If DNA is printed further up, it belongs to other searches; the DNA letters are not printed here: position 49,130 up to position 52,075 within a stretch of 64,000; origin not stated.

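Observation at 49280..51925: Single 881-aa polypeptide fusing a class-III aminotransferase to an acyl-ACP-reductase-like reductase domain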

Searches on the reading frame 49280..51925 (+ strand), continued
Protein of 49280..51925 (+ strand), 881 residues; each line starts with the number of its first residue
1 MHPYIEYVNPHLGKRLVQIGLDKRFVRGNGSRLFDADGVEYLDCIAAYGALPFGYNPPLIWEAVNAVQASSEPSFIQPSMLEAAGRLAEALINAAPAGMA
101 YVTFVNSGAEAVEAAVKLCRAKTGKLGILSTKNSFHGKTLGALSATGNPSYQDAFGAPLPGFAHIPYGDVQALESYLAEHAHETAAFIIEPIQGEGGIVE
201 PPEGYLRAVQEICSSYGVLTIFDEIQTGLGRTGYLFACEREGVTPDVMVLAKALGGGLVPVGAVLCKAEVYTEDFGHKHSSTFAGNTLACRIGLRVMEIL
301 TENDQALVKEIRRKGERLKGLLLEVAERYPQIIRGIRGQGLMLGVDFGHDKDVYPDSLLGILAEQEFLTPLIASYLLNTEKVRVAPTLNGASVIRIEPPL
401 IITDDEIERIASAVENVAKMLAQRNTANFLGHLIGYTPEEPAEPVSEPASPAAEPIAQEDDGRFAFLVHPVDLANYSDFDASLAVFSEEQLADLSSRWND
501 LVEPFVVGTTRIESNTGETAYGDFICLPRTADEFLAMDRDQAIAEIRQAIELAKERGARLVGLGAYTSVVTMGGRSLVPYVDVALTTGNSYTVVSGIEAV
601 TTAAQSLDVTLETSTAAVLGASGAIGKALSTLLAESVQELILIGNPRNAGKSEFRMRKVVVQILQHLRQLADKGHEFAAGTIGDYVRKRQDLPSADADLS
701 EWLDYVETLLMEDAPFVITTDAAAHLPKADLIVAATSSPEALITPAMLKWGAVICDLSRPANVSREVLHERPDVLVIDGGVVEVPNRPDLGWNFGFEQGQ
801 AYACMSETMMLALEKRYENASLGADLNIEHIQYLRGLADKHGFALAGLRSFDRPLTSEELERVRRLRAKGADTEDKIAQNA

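Call 45: search_protein_families(library=pfam, proteins=[L008:592-1893:+, L008:1883-3190:+, L008:3287-4528:-, L008:4580-6517:-, L008:6534-7208:-, L008:7440-7847:+, L008:10714-12228:+, L008:12259-12861:+, L008:12892-13581:-, L008:13715-14410:+], max_evalue=0.0001)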
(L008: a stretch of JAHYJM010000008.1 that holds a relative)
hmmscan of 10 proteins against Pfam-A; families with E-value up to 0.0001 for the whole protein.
L008:592-1893:+ (433 aa): 1 family
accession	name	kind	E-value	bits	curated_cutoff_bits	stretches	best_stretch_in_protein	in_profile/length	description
PF05193.26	Peptidase_M16_C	-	9.9e-22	78.1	23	1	185-361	2-181/181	Peptidase M16 inactive domain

L008:1883-3190:+ (435 aa): 2 families
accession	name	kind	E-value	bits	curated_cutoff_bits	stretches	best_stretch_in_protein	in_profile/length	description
PF05193.26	Peptidase_M16_C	-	5e-21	75.8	23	1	186-367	2-180/181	Peptidase M16 inactive domain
PF00675.25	Peptidase_M16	-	4.5e-16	59.5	22.3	1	67-179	31-148/149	Insulinase (Peptidase family M16)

L008:3287-4528:- (413 aa): 7 families
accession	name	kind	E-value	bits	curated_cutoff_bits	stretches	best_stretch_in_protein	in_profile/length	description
PF07992.20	Pyr_redox_2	-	3.4e-50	171.5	26.1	1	3-299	2-291/291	Pyridine nucleotide-disulphide oxidoreductase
PF00070.33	Pyr_redox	-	2e-20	73.5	22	1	145-222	3-80/82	Pyridine nucleotide-disulphide oxidoreductase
PF13738.12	Pyr_redox_3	-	4.2e-13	49.7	30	1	67-273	94-305/305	Pyridine nucleotide-disulphide oxidoreductase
PF01266.30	DAO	-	7.3e-08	32.8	27.9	0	145-170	3-28/353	FAD dependent oxidoreductase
PF18267.7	Rubredoxin_C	-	1e-05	25.8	25.9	1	319-379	2-68/70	Rubredoxin NAD+ reductase C-terminal domain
PF04820.20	Trp_halogenase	-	6.3e-05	22.4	21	0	193-240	169-215/458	Tryptophan halogenase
PF03486.20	HI0933_like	-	7.8e-05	22.7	50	0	3-21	2-20/244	HI0933-like protein Rossmann domain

L008:4580-6517:- (645 aa): 1 family
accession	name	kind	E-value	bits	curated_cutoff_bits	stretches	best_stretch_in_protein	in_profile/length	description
PF03063.25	Prismane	-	4.7e-181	603.3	27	1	59-615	2-513/513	Prismane/CO dehydrogenase family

L008:6534-7208:- (224 aa): 9 families
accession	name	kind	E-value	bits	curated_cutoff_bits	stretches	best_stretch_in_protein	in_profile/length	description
PF13247.11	Fer4_11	-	2.9e-20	72.7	26.2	1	76-174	6-99/100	4Fe-4S dicluster domain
PF13187.11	Fer4_9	-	2.1e-12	47.3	27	3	79-127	1-51/52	4Fe-4S dicluster domain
PF12837.12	Fer4_6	-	6.3e-12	45.3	25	1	105-128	1-24/24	4Fe-4S binding domain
PF12838.12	Fer4_7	-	8.4e-12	45.8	27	1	79-127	1-52/52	4Fe-4S dicluster domain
PF13237.11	Fer4_10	-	1.1e-11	44.9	25.5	2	106-165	2-52/53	4Fe-4S dicluster domain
PF00037.32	Fer4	-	1.2e-09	38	21.1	1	108-129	3-24/24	4Fe-4S binding domain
PF25160.1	LdpA_Fe-S-bd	-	6.5e-08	32.7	27.6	1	85-130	6-45/49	LdpA Fe-S cluster-binding domain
PF12797.12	Fer4_2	-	5e-06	26.6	24.5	0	105-125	2-22/22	4Fe-4S binding domain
PF14697.11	Fer4_21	-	3.4e-05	24.3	35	0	78-129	6-58/59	4Fe-4S dicluster domain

L008:7440-7847:+ (135 aa): 1 family
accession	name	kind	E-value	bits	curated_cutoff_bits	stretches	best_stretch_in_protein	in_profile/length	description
PF04892.17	VanZ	-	1.2e-14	55.4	30.1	1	25-129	6-124/126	VanZ like family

L008:10714-12228:+ (504 aa): 3 families
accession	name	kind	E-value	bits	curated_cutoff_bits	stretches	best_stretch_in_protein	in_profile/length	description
PF09180.16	ProRS-C_1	-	4.2e-24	84.9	31.5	1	437-504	1-71/71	Prolyl-tRNA synthetase, C-terminal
PF03129.25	HGTP_anticodon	-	1.7e-22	79.8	21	1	316-408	1-91/94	Anticodon binding domain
PF00587.30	tRNA-synt_2b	-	7.5e-21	75.4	29.3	1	131-297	9-176/179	tRNA synthetase class II core domain (G, H, P, S and T)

L008:12259-12861:+ (200 aa): 1 family
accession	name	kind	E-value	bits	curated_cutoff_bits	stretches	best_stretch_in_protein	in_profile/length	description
PF01812.26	5-FTHF_cyc-lig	-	1e-44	153.1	27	1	12-192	1-186/186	5-formyltetrahydrofolate cyclo-ligase family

L008:12892-13581:- (229 aa): 1 family
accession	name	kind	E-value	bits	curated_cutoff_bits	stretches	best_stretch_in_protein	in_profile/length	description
PF00440.29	TetR_N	-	1.5e-13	50.8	24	1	41-85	1-45/47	Bacterial regulatory proteins, tetR family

L008:13715-14410:+ (231 aa): 2 families
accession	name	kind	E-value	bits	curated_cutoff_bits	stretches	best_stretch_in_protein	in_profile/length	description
PF00149.33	Metallophos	-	9.1e-16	59.3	21.5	1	2-199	1-190/191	Calcineurin-like phosphoesterase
PF12850.12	Metallophos_2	-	2.3e-05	24.9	27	1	2-201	1-120/154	Calcineurin-like phosphoesterase superfamily domain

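Call 48: find_encoding_contigs(protein=P0005, flank=6000, max_places=1)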
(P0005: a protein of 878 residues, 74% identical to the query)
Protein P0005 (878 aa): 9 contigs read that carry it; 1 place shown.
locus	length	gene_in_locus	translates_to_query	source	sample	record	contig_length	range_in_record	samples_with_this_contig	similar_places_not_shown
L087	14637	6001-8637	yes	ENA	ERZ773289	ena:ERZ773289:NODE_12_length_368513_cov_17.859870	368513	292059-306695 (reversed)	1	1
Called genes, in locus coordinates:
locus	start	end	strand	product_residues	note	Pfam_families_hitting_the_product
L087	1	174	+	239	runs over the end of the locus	PF00106:adh_short, PF08659:KR, PF13561:adh_short_C2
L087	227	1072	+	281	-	PF00849:PseudoU_synth_2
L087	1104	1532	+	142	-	PF07670:Gate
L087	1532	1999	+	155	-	PF07670:Gate (weak)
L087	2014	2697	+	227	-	-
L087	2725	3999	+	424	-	PF02812:ELFV_dehydrog_N, PF00208:ELFV_dehydrog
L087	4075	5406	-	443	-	-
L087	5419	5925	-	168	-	PF13527:Acetyltransf_9, PF13673:Acetyltransf_10, PF00583:Acetyltransf_1, PF21926:FeeM (faint), PF13508:Acetyltransf_7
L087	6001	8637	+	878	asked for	PF00202:Aminotran_3, PF01488:Shikimate_DH (faint), PF02882:THF_DHG_CYH_C (faint)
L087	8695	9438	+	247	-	PF01113:DapB_N, PF01118:Semialdhyde_dh (faint), PF03447:NAD_binding_3 (weak), PF05173:DapB_C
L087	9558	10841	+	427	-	PF01041:DegT_DnrJ_EryC1, PF00155:Aminotran_1_2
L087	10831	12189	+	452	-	PF01554:MatE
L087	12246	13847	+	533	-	PF01019:G_glu_transpept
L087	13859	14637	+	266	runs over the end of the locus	PF01678:DAP_epimerase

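Call 49: find_encoding_contigs(protein=P0086, flank=6000, max_places=1)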
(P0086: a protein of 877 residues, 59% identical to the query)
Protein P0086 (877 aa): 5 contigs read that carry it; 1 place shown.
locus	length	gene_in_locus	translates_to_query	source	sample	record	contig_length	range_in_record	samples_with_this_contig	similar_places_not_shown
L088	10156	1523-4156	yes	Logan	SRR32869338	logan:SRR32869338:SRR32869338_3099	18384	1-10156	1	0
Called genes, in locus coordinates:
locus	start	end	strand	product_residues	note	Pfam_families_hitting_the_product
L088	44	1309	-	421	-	-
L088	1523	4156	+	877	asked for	PF00202:Aminotran_3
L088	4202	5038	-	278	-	PF02311:AraC_binding, PF07883:Cupin_2 (weak), PF22200:ExsA_N (weak), PF00165:HTH_AraC, PF12833:HTH_18, PF00165:HTH_AraC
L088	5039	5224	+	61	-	-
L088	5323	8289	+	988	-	PF01547:SBP_bac_1, PF13416:SBP_bac_8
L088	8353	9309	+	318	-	PF00528:BPD_transp_1 (weak)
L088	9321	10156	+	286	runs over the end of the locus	PF00528:BPD_transp_1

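Call 50: find_encoding_contigs(protein=P0094, flank=6000, max_places=1)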
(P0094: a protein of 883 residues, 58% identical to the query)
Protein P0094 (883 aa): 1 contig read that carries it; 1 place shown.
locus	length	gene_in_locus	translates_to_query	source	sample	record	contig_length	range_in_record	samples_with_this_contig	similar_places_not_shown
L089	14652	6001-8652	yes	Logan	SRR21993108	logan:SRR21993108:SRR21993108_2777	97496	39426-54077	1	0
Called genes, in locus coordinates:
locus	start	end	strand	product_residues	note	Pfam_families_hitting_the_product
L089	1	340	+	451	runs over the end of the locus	PF00342:PGI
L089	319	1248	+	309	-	PF01297:ZnuA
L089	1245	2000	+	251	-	PF00005:ABC_tran, PF02463:SMC_N (faint), PF13304:AAA_21 (weak)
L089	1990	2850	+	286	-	PF00950:ABC-3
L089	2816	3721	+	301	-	PF00849:PseudoU_synth_2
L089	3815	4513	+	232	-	-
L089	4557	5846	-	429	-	-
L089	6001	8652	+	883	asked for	PF00202:Aminotran_3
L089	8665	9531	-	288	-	PF02311:AraC_binding, PF07883:Cupin_2 (weak), PF22200:ExsA_N (weak), PF00165:HTH_AraC, PF12833:HTH_18, PF00165:HTH_AraC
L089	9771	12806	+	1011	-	PF01547:SBP_bac_1, PF13416:SBP_bac_8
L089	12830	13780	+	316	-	PF00528:BPD_transp_1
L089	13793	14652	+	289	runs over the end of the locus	PF00528:BPD_transp_1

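Call 57: predict_structure(alignment_id=A1)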
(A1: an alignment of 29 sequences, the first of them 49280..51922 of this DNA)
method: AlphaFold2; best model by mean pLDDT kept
length: 881 residues; sequences in the alignment: 29
mean_pLDDT: 86.4   pTM: 0.80
mean pLDDT of the five models: 86.4, 86.2, 86.0, 84.5, 81.1
residues with pLDDT >= 90: 447; 70-90: 353; 50-70: 62; < 50: 19
segments of 3 or more residues with pLDDT < 50: 48-50, 141-146, 875-881
pLDDT, mean of each block of 10 residues (from residue 1): 73 84 86 92 71 74 88 69 90 94 86 91 92 62 48 60 87 96 94 76 93 97 89 91 94 81 93 83 76 91 92 96 95 90 88 85 87 94 78 86 95 94 90 84 52 79 92 79 89 82 87 95 91 85 92 95 88 89 93 93 90 94 90 94 89 92 93 91 91 89 93 91 94 85 90 88 88 88 91 81 94 95 84 95 90 81 83 48 33
secondary structure, 60 per line:
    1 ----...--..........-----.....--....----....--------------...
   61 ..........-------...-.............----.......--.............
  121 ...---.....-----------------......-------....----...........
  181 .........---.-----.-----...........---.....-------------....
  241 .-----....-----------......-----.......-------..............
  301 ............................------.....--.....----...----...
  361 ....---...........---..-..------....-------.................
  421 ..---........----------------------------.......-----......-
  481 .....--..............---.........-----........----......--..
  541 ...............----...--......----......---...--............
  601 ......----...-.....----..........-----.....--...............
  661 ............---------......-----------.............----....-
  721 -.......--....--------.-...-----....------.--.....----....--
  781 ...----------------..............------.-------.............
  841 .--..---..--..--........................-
elements in order (helices of 4 or more, strands of 3 or more residues): H10-19 E25-29 E32-35 E40-43 H58-70 H82-94 E99-105 H108-123 E127-131 H149-154 E162-165 H170-183 E184-189 H205-215 E219-223 H237-241 E247-250 E262-267 H273-279 H287-328 E335-339 E342-346 H358-364 H368-378 E393-396 H404-422 H426-433 E462-468 H474-479 H481-485 H488-501 E505-513 E519-526 H531-536 H539-555 E560-562 H565-570 H575-580 E584-586 H589-606 E615-619 H624-633 E639-643 H646-672 H682-687 H699-711 E716-719 H722-728 E731-734 E753-756 H766-770 E775-778 E781-783 E800-802 H803-813 H828-841 H857-880

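Call 59: fold_search(model_id=the predicted structure, library=pdb)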
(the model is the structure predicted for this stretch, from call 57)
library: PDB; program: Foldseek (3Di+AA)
matches with E <= 10: 1840; with E <= 0.001: 1174
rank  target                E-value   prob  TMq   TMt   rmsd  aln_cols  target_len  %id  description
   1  4ppm_B                1.8e-37  1.00  0.44  0.82   5.1       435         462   41  Crystal structure of PigE: a transaminase involved in the biosynthesis of 2-methyl-3-n-amyl-pyrrole (MAP) from Serrati (released 2015-01-14)
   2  4ppm_A                2.8e-36  1.00  0.44  0.82   4.8       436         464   41  Crystal structure of PigE: a transaminase involved in the biosynthesis of 2-methyl-3-n-amyl-pyrrole (MAP) from Serrati (released 2015-01-14)
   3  5h7d_A                5.1e-34  1.00  0.44  0.76   6.0       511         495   32  Crystal structure of the YgjG-protein A-Zpa963-calmodulin complex (released 2017-06-28)
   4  4uox_C                6.2e-34  1.00  0.42  0.80   3.4       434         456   35  Crystal structure of YgjG in complex with Pyridoxal-5'-phosphate and putrescine (released 2014-12-10)
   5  4uox_A                7.6e-34  1.00  0.43  0.82   2.5       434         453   35  Crystal structure of YgjG in complex with Pyridoxal-5'-phosphate and putrescine (released 2014-12-10)
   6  4uox_B                9.3e-34  1.00  0.43  0.82   2.8       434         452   35  Crystal structure of YgjG in complex with Pyridoxal-5'-phosphate and putrescine (released 2014-12-10)
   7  8cpl_C                9.8e-34  1.00  0.43  0.74   7.1       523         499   32  YZw2 a scaffold for cryo-EM of small proteins of interest (released 2024-06-12)
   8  4uoy_A                1.3e-33  1.00  0.43  0.82   2.4       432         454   35  Crystal structure of YgjG in complex with Pyridoxal-5'-phosphate (released 2014-12-10)
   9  8cpl_A                1.8e-33  1.00  0.42  0.80   3.2       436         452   36  YZw2 a scaffold for cryo-EM of small proteins of interest (released 2024-06-12)
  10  8r2p_B                1.8e-33  1.00  0.42  0.78   3.5       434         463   36  YZwIdeal x16 a scaffold for cryo-EM of small proteins of interest crystallizing in space group 19 (P 21 21 21) (released 2024-11-13)
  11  5x3f_A                1.8e-33  1.00  0.42  0.73   3.5       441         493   36  Crystal structure of the YgjG-Protein A-Zpa963-PKA catalytic domain (released 2017-06-28)
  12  8cpl_B                2.2e-33  1.00  0.42  0.79   3.2       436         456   36  YZw2 a scaffold for cryo-EM of small proteins of interest (released 2024-06-12)
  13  8r2p_D                2.2e-33  1.00  0.42  0.72   3.5       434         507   36  YZwIdeal x16 a scaffold for cryo-EM of small proteins of interest crystallizing in space group 19 (P 21 21 21) (released 2024-11-13)
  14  8r2p_A                2.3e-33  1.00  0.43  0.81   2.7       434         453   35  YZwIdeal x16 a scaffold for cryo-EM of small proteins of interest crystallizing in space group 19 (P 21 21 21) (released 2024-11-13)
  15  8r2p_C                2.7e-33  1.00  0.42  0.78   3.4       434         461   36  YZwIdeal x16 a scaffold for cryo-EM of small proteins of interest crystallizing in space group 19 (P 21 21 21) (released 2024-11-13)
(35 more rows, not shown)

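Call 86: search_protein_families(library=pfam, proteins=[L001:8475-9008:+, L001:9052-9972:+], max_evalue=0.1)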
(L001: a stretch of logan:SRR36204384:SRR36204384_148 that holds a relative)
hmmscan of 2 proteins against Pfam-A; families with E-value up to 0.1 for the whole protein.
L001:8475-9008:+ (177 aa): 8 families
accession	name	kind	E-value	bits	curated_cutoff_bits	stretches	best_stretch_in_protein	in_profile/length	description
PF13560.12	HTH_31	-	1.9e-05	25.3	27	1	28-54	12-37/64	Helix-turn-helix domain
PF01381.28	HTH_3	-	5e-05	23.7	23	1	28-51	7-30/55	Helix-turn-helix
PF12844.13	HTH_19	-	0.0015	18.8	30.2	1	28-51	10-33/64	Helix-turn-helix domain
PF13413.12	HTH_25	-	0.012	15.8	24.6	1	28-51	8-31/62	Helix-turn-helix domain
PF13384.12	HTH_23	-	0.013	15.8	24.6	1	22-49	9-36/50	Homeodomain-like domain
PF13936.12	HTH_38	-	0.019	15.2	27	1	25-49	15-39/44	Helix-turn-helix domain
PF13744.12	HTH_37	-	0.06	13.6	27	0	15-51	18-52/80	Helix-turn-helix domain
PF22943.2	HTH_68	-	0.085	13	27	0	18-43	5-30/45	Putative helix-turn-helix domain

L001:9052-9972:+ (306 aa): 1 family
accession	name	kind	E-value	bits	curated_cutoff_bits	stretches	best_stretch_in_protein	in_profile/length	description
PF18697.7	MLVIN_C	-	0.072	13.2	29.2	0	205-223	5-23/56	Murine leukemia virus (MLV) integrase (IN) C-terminal domain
